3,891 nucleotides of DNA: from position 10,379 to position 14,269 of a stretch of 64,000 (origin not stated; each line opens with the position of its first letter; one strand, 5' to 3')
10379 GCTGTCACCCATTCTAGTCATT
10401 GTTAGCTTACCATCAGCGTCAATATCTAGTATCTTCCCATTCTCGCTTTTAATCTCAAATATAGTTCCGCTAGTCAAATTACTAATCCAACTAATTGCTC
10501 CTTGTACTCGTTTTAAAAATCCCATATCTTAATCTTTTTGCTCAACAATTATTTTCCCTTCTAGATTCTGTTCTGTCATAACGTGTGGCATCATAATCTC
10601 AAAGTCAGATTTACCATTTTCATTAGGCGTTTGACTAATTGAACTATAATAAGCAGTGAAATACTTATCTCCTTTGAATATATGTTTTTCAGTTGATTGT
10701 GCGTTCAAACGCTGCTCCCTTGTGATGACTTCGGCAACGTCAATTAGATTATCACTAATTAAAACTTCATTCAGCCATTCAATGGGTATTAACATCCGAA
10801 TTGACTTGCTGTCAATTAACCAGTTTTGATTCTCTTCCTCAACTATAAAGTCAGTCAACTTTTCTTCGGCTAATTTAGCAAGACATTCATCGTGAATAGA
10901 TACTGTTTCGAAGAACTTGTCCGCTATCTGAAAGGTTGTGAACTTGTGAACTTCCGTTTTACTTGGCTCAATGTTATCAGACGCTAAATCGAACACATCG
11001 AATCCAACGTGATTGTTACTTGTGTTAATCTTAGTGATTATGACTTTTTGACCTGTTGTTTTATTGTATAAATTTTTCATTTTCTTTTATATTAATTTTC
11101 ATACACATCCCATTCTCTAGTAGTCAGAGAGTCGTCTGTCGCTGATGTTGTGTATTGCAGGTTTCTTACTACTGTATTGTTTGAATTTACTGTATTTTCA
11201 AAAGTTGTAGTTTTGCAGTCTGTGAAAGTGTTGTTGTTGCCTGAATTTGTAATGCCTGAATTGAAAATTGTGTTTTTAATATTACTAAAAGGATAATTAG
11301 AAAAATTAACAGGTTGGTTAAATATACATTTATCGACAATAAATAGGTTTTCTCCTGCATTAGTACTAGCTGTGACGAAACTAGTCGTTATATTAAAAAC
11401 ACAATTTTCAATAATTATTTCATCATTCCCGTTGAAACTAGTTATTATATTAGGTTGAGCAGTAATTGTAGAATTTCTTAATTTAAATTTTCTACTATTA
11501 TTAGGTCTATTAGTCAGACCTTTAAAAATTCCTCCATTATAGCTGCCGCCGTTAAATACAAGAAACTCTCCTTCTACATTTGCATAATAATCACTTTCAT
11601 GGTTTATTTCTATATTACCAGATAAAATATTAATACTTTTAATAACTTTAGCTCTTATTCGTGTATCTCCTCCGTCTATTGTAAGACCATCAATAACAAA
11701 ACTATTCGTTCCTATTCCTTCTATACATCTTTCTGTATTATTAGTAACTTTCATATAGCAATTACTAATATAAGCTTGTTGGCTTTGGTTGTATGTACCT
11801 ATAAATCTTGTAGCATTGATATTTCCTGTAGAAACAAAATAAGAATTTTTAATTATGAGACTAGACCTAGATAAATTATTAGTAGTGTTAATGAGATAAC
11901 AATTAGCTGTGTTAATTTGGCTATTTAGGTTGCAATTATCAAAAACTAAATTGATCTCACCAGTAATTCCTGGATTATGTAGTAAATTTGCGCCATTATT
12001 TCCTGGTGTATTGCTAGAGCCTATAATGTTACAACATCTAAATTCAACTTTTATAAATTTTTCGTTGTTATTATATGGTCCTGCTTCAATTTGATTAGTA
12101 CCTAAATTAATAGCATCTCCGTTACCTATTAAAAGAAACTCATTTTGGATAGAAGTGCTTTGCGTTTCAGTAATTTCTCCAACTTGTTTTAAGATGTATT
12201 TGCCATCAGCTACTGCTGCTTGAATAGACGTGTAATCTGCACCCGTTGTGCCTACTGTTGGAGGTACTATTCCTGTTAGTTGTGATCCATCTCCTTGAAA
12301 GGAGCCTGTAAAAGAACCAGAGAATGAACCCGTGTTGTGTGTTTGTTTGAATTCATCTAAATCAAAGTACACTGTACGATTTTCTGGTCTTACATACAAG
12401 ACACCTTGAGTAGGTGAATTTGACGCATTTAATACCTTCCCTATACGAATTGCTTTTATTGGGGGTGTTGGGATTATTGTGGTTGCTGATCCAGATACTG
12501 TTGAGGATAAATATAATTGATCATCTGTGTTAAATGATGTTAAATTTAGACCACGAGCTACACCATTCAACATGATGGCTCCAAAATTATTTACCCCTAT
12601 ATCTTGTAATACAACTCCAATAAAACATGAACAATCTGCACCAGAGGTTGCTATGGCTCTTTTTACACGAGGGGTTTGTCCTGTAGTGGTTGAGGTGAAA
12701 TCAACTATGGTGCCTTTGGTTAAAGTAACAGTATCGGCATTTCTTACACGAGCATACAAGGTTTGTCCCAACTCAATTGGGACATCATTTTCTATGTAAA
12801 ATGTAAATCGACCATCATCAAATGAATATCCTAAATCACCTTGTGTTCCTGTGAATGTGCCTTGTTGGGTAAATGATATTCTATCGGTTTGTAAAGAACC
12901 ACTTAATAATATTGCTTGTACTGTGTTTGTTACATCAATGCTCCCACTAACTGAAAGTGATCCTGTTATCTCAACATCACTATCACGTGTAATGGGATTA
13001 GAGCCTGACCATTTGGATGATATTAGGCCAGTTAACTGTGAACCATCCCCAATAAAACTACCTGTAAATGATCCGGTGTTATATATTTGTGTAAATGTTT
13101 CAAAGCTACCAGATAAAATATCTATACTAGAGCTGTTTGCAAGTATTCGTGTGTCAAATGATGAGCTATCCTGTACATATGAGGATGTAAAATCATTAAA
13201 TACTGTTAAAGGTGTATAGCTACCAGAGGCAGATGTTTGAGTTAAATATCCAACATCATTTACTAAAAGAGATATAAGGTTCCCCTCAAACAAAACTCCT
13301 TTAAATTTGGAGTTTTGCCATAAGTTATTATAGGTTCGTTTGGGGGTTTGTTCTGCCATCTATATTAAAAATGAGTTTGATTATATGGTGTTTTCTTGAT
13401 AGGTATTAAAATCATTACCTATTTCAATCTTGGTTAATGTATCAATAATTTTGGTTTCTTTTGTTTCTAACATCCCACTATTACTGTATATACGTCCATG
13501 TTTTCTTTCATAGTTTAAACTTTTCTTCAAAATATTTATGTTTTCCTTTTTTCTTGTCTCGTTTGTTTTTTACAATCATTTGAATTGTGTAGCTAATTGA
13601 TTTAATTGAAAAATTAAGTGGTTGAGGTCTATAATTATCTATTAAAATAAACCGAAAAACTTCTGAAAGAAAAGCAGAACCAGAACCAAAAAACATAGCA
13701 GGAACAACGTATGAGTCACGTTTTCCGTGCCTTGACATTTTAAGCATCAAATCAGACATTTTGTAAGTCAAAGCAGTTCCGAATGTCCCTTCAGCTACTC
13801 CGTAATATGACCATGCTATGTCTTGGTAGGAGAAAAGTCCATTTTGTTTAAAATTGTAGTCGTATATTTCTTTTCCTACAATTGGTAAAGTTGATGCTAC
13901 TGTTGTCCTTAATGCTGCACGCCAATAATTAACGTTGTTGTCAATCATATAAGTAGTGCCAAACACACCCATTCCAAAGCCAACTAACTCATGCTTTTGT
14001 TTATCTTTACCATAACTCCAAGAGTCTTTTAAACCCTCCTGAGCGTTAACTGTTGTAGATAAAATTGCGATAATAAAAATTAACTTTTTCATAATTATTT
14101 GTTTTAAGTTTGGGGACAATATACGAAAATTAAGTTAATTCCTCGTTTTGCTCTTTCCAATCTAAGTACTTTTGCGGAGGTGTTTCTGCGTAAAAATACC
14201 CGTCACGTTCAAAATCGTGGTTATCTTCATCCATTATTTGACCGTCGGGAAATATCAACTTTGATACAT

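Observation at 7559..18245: Triplicated two-gene cassette: BspA-type LRR/PKD-like putative receptor-binding protein plus a conserved 61-67 aa partner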

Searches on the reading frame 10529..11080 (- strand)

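Call 3: search_protein_families(library=pfam, proteins=[window:10529-11080:-], max_evalue=1)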
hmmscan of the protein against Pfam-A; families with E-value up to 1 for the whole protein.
window:10529-11080:- (183 aa): 0 families

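Call 4: search_protein_families(library=phrogs, proteins=[window:10529-11080:-], max_evalue=0.01)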
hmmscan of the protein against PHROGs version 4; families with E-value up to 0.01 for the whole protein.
window:10529-11080:- (183 aa): 1 family
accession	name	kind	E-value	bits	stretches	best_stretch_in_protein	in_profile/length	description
phrog_28560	-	unknown function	0.0072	17.6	0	27-83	19-75/92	-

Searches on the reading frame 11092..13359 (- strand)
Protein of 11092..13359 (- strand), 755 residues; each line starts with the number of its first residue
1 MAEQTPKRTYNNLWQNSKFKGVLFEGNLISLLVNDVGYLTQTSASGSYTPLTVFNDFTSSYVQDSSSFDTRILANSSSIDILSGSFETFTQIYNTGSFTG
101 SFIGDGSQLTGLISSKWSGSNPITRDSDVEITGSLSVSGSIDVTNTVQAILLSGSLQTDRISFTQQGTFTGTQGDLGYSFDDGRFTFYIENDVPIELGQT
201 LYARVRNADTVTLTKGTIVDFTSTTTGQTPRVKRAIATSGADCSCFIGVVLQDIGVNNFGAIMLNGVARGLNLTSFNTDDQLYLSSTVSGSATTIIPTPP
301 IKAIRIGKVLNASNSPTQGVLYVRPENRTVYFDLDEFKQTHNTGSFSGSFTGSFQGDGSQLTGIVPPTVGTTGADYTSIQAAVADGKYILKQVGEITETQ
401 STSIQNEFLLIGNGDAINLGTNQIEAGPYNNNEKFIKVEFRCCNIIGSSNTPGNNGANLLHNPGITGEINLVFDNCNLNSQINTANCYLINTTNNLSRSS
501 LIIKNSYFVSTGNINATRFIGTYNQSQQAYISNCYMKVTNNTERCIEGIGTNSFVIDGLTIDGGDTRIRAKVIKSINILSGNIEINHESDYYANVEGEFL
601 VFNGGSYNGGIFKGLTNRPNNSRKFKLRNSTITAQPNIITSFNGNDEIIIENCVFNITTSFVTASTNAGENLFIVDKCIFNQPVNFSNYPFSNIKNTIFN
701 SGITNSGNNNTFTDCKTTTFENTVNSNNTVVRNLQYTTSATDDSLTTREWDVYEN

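Call 3: search_protein_families(library=pfam, proteins=[window:11092-13359:-], max_evalue=1)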
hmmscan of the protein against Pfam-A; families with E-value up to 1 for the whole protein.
window:11092-13359:- (755 aa): 1 family
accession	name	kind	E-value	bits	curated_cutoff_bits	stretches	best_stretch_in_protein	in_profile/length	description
PF06598.16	Chlorovi_GP_rpt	-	0.094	13.3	27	1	102-114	2-14/34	Chlorovirus glycoprotein repeat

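Call 4: search_protein_families(library=phrogs, proteins=[window:11092-13359:-], max_evalue=0.01)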
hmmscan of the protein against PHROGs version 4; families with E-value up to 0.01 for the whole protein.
window:11092-13359:- (755 aa): 0 families

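Call 61: search_protein_families(library=ncbifam, proteins=[window:11092-13359:-], max_evalue=0.01)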
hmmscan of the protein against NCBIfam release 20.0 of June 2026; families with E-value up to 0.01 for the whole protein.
window:11092-13359:- (755 aa): 0 families

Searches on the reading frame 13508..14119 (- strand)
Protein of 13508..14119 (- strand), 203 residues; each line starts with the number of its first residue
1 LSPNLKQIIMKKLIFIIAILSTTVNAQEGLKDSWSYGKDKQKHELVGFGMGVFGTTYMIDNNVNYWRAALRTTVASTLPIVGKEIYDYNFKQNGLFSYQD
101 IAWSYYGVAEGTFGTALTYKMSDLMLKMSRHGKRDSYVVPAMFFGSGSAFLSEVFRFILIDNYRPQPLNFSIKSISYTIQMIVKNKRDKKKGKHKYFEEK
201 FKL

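Call 3: search_protein_families(library=pfam, proteins=[window:13508-14119:-], max_evalue=1)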
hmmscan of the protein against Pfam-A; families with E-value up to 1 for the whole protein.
window:13508-14119:- (203 aa): 1 family
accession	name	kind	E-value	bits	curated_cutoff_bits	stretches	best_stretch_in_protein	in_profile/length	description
PF10043.14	DUF2279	-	0.091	13.9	28.6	1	33-112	9-87/91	Predicted periplasmic lipoprotein (DUF2279)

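Call 4: search_protein_families(library=phrogs, proteins=[window:13508-14119:-], max_evalue=0.01)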
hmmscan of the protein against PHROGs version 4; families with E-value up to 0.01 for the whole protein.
window:13508-14119:- (203 aa): 1 family
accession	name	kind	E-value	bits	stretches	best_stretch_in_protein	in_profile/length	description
phrog_26616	-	other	1e-06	30.3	1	31-112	5-84/93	lipoprotein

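Call 61: search_protein_families(library=ncbifam, proteins=[window:13508-14119:-], max_evalue=0.01)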
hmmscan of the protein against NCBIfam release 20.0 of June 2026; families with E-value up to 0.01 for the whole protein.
window:13508-14119:- (203 aa): 1 family
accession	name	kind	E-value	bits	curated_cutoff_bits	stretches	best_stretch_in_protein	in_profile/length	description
NF008028.1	PRK10759.1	equivalog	4.5e-06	26.9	117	1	13-112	3-99/106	YfiM family lipoprotein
